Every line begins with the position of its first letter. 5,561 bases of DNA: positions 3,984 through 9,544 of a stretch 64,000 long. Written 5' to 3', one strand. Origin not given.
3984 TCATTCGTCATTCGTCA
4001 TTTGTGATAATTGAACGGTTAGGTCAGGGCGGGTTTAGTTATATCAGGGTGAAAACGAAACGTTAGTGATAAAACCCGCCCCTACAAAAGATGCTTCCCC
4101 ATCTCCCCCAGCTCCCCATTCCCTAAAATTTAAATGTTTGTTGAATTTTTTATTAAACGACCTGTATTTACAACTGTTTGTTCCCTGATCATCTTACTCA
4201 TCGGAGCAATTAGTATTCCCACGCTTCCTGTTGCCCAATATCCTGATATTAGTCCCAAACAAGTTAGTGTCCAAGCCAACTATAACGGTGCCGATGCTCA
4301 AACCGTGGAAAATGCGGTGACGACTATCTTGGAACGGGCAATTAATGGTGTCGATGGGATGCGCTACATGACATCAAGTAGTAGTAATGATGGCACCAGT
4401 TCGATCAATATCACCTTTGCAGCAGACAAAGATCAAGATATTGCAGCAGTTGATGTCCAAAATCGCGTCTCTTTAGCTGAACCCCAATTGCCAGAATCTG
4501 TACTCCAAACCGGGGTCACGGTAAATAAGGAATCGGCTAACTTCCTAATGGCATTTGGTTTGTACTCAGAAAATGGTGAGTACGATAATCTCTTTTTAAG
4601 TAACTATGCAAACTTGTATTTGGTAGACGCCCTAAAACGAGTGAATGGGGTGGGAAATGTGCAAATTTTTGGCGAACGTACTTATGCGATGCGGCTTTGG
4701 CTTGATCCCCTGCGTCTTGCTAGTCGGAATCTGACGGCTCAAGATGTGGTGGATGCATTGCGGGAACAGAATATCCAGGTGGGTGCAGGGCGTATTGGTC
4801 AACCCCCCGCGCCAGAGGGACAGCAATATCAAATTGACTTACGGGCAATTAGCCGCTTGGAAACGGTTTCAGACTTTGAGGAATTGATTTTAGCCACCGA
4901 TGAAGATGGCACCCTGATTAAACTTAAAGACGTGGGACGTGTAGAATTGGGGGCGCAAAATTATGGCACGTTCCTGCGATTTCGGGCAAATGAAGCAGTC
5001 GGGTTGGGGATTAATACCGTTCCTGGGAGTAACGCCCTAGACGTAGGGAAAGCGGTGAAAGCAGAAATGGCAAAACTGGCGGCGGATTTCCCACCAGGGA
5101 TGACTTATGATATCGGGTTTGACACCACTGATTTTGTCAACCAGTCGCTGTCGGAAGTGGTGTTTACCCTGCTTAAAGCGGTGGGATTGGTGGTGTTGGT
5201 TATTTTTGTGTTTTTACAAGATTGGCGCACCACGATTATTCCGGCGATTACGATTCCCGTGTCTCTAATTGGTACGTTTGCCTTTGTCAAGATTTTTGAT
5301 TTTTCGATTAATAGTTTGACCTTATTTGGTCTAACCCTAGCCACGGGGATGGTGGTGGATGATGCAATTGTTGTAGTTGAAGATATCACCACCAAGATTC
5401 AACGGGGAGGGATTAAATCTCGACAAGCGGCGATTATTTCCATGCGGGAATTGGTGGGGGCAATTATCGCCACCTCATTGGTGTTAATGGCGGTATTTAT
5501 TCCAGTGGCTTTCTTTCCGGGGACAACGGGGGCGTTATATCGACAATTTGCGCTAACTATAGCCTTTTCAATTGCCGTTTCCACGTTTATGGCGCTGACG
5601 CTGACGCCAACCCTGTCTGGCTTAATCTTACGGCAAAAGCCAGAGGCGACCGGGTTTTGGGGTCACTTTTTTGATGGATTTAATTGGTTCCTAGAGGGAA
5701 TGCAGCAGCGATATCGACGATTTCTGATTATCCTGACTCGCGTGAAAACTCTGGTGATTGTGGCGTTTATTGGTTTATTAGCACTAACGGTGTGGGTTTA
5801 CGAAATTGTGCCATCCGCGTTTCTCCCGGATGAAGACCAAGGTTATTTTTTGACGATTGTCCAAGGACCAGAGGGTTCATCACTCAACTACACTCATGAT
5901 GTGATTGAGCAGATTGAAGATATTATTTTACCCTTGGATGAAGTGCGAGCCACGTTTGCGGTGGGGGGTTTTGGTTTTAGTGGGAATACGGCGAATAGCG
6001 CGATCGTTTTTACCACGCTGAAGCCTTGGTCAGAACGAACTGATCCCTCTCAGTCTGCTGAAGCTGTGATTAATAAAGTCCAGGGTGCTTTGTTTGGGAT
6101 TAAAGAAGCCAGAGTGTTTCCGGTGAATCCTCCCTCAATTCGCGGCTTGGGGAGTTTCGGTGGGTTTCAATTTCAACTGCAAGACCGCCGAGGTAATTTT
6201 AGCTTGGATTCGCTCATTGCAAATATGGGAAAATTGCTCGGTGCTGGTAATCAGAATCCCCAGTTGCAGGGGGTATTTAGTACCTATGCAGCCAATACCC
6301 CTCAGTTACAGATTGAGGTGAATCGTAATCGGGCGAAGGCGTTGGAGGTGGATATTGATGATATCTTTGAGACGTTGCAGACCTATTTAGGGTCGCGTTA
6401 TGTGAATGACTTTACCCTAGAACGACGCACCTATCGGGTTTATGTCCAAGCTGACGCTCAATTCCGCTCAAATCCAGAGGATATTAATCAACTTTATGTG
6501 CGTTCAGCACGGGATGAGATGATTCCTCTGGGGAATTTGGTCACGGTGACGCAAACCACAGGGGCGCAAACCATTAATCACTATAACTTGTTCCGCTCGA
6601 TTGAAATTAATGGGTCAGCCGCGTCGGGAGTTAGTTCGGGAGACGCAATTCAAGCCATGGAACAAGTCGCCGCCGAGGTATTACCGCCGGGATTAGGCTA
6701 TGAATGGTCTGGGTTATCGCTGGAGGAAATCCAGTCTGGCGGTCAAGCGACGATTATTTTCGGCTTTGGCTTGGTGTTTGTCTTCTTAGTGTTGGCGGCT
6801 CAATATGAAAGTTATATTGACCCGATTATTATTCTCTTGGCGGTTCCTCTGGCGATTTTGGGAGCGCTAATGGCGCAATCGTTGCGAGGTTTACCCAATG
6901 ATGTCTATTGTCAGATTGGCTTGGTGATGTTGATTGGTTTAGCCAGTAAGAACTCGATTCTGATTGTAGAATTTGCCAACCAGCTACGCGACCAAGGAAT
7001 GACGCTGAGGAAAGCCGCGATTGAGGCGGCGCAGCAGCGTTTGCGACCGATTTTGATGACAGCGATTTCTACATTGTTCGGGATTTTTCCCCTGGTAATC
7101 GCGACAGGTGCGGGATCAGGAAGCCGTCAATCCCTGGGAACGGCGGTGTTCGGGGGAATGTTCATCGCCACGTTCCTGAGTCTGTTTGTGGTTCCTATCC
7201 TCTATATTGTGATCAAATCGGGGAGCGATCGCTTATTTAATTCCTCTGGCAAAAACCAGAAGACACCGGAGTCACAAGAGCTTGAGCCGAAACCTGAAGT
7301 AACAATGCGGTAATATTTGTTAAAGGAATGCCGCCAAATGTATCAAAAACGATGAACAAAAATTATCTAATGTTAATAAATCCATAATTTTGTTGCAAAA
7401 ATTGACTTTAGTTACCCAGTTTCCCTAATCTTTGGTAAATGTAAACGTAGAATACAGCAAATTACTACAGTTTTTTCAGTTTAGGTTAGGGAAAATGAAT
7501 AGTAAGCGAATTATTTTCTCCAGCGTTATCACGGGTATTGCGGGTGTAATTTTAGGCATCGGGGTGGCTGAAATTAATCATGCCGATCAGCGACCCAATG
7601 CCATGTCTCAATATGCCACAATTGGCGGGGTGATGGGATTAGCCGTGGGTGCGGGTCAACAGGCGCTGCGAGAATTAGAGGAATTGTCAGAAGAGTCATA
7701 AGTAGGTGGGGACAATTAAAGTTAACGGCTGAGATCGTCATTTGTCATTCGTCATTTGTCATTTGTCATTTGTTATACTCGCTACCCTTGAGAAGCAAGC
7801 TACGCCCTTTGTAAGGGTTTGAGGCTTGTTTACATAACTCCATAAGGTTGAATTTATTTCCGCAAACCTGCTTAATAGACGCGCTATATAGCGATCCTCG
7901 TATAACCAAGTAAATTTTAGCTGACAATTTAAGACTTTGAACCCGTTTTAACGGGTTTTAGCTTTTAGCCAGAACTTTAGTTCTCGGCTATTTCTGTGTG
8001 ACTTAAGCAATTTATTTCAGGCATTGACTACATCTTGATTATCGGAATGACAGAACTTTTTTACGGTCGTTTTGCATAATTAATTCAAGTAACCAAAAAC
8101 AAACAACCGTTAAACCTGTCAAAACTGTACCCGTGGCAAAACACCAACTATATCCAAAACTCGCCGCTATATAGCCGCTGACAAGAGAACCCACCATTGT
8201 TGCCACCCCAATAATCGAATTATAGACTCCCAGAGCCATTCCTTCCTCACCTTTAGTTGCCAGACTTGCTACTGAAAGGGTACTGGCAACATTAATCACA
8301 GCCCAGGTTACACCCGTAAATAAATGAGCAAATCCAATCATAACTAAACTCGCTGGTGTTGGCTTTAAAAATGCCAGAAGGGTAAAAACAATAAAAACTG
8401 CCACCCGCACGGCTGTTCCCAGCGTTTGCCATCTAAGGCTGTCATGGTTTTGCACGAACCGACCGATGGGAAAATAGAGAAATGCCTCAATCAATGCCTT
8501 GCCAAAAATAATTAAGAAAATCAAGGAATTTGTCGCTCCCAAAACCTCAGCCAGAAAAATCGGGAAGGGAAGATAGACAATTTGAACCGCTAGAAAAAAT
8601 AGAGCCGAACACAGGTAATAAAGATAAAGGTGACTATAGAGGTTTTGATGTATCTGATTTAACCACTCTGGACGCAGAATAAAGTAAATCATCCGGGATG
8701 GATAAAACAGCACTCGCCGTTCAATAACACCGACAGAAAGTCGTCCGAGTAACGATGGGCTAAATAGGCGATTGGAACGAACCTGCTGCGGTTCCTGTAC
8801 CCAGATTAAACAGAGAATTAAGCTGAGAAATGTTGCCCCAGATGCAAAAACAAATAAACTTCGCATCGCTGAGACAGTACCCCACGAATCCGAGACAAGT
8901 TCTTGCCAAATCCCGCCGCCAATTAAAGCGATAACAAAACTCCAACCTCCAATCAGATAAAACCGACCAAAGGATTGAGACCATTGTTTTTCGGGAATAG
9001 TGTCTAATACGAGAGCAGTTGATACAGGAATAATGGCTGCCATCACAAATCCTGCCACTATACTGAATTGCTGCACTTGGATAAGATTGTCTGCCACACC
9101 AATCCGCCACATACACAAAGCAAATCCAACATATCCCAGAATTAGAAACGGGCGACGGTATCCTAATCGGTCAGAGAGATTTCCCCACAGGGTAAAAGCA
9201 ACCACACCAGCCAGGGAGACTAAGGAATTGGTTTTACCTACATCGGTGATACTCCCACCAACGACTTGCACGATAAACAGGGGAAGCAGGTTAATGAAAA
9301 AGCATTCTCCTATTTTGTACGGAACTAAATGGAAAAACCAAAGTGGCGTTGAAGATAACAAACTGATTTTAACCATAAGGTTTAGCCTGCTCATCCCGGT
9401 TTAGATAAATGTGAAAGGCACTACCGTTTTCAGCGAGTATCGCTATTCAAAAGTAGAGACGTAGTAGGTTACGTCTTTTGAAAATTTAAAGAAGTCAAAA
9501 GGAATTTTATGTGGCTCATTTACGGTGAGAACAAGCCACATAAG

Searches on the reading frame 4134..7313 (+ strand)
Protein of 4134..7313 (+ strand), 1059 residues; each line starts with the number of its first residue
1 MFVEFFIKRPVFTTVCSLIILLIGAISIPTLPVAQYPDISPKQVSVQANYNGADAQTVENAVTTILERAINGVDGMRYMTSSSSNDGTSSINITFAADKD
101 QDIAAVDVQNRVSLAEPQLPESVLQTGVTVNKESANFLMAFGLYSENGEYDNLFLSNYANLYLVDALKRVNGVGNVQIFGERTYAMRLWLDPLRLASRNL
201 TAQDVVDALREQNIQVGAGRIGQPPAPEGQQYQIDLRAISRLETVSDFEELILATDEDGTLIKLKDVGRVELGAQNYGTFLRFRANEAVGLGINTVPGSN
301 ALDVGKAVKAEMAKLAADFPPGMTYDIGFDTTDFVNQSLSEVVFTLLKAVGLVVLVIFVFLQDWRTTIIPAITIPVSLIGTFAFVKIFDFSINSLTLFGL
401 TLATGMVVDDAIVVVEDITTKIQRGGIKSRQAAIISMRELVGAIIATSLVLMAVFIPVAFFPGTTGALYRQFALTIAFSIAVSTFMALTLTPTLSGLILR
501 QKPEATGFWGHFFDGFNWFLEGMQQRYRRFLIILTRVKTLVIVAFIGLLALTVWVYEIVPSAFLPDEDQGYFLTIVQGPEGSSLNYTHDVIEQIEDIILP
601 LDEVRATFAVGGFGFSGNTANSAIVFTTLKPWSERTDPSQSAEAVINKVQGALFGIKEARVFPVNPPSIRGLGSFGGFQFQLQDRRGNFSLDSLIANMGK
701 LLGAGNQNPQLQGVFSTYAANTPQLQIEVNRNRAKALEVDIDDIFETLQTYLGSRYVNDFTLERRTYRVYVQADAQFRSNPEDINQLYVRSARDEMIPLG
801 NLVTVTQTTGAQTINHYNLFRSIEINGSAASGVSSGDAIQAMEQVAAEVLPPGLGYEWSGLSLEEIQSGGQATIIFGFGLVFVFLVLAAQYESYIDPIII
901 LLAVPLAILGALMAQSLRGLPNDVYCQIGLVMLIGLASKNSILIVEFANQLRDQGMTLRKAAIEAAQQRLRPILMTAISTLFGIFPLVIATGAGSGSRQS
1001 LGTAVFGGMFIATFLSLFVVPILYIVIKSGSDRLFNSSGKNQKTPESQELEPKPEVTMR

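Call 67: search_protein_families(library=pfam, proteins=[window:4134-7313:+], max_evalue=0.00001)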
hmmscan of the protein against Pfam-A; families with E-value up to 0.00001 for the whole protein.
window:4134-7313:+ (1059 aa): 3 families
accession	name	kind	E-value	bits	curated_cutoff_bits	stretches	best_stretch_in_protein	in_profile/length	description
PF00873.25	ACR_tran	-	0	1239.5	28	1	2-1028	1-1021/1021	AcrB/AcrD/AcrF family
PF03176.21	MMPL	-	7.9e-10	38.6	20.5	1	825-1026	94-301/333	MMPL family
PF02355.23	SecD_SecF_C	-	2.4e-07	30.8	20.5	0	871-1024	32-183/189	Protein export membrane protein SecD/SecF, C-terminal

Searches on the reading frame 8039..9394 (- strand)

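Call 67: search_protein_families(library=pfam, proteins=[window:8039-9394:-], max_evalue=0.00001)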
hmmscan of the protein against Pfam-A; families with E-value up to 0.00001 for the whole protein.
window:8039-9394:- (451 aa): 1 family
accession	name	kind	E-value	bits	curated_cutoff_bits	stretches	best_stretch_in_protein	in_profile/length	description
PF07690.21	MFS_1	-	6.2e-33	114.6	33.4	2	33-212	15-187/347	Major Facilitator Superfamily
